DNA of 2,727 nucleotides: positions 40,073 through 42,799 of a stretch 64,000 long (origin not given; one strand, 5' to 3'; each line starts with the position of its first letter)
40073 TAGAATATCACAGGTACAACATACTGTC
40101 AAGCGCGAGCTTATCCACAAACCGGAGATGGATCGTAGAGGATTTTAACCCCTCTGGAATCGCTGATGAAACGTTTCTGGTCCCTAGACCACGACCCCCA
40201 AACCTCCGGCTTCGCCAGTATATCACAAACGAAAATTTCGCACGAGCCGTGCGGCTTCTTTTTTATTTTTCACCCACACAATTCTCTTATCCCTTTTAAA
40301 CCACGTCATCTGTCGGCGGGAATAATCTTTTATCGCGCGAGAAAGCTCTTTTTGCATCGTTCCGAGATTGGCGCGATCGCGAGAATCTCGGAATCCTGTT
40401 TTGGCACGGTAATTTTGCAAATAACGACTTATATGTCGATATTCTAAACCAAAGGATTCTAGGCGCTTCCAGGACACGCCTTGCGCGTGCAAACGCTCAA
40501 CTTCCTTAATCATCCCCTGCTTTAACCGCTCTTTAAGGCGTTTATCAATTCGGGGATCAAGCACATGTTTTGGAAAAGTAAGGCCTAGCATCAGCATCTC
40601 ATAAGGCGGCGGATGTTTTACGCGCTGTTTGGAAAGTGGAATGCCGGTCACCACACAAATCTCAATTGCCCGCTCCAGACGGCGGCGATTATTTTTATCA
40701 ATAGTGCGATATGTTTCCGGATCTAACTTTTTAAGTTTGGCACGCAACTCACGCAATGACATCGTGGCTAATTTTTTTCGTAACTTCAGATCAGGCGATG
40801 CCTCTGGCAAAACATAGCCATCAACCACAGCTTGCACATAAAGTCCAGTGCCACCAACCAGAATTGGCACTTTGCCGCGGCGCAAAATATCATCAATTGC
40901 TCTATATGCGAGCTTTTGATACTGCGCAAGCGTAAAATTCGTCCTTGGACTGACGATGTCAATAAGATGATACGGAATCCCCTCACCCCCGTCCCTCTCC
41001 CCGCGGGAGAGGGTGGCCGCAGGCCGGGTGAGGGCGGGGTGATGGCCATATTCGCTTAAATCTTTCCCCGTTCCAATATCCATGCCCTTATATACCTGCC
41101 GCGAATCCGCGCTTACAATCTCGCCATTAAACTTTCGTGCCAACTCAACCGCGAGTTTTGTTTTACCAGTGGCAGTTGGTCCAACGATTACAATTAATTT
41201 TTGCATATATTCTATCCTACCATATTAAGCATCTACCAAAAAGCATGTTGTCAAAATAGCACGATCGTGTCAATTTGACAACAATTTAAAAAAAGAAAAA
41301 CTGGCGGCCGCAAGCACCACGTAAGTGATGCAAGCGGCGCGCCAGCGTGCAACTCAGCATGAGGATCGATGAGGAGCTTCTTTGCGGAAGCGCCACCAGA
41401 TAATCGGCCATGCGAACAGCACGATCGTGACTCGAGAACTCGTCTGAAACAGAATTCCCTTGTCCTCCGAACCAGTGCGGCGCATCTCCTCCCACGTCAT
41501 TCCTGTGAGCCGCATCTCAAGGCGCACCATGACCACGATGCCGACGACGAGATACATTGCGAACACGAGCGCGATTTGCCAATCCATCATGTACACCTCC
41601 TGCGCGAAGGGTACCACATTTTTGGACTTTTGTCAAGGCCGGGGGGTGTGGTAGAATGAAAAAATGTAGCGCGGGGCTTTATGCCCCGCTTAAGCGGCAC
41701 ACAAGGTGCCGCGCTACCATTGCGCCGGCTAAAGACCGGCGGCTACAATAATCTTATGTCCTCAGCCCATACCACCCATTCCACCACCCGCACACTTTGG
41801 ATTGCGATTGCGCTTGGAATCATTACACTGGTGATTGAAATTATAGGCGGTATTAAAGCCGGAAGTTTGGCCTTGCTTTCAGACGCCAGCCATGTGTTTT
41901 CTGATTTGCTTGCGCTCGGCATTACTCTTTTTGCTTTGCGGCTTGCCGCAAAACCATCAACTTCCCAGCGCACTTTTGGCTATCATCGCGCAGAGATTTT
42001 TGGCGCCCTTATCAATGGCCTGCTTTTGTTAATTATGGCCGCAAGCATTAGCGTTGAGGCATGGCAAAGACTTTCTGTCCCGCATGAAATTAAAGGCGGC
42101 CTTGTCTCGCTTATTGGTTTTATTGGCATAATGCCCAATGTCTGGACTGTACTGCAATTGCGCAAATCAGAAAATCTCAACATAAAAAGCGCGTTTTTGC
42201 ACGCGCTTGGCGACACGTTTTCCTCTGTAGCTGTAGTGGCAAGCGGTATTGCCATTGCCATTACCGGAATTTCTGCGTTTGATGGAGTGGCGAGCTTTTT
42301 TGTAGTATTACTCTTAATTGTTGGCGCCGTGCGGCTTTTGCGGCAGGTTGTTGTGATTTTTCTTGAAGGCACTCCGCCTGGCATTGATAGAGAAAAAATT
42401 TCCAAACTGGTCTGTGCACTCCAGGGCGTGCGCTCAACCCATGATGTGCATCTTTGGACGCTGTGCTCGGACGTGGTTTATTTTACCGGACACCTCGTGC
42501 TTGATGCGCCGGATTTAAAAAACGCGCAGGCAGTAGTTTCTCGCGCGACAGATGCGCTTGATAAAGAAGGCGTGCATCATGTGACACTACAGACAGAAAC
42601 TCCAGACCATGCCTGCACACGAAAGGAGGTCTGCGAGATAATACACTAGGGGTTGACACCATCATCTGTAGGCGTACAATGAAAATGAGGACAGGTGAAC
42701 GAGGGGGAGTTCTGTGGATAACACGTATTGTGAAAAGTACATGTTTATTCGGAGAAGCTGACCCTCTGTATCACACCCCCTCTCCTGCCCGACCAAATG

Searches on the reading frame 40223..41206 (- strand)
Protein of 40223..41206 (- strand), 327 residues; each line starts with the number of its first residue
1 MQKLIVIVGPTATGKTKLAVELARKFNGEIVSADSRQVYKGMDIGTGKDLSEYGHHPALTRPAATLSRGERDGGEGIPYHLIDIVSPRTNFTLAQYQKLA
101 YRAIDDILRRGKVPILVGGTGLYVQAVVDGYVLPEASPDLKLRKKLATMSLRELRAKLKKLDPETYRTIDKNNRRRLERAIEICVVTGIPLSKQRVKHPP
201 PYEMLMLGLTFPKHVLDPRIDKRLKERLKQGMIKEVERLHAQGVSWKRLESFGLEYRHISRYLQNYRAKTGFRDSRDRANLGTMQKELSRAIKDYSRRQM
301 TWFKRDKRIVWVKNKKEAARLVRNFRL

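Call 42: search_protein_families(library=pfam, proteins=[window:40223-41206:-], max_evalue=0.001)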
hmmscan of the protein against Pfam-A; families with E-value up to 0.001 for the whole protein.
window:40223-41206:- (327 aa): 2 families
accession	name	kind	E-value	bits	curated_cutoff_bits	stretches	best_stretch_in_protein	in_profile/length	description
PF01715.23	IPPT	-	1.2e-64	218.8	23.6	1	37-306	1-243/243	IPP transferase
PF01745.22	IPT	-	5e-07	29.8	20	1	3-50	2-49/233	Isopentenyl transferase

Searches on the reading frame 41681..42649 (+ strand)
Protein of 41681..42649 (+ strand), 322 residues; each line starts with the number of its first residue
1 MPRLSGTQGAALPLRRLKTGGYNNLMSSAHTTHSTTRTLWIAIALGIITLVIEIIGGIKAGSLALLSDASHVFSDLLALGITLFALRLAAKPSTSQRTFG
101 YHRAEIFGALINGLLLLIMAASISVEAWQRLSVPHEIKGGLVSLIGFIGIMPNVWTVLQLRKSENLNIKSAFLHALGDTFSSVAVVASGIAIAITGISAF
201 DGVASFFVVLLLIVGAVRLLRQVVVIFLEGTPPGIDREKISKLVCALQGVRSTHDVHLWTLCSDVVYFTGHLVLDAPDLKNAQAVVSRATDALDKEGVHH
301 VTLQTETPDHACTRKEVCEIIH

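Call 42: search_protein_families(library=pfam, proteins=[window:41681-42649:+], max_evalue=0.001)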
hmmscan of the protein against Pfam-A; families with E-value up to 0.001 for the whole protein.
window:41681-42649:+ (322 aa): 2 families
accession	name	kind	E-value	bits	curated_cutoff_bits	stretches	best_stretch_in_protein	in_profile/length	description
PF01545.26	Cation_efflux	-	1.5e-38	133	26.6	1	39-226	1-196/198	Cation efflux family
PF16916.11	ZT_dimer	-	7.3e-11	42.4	26.7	1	232-306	1-76/78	Dimerisation domain of Zinc Transporter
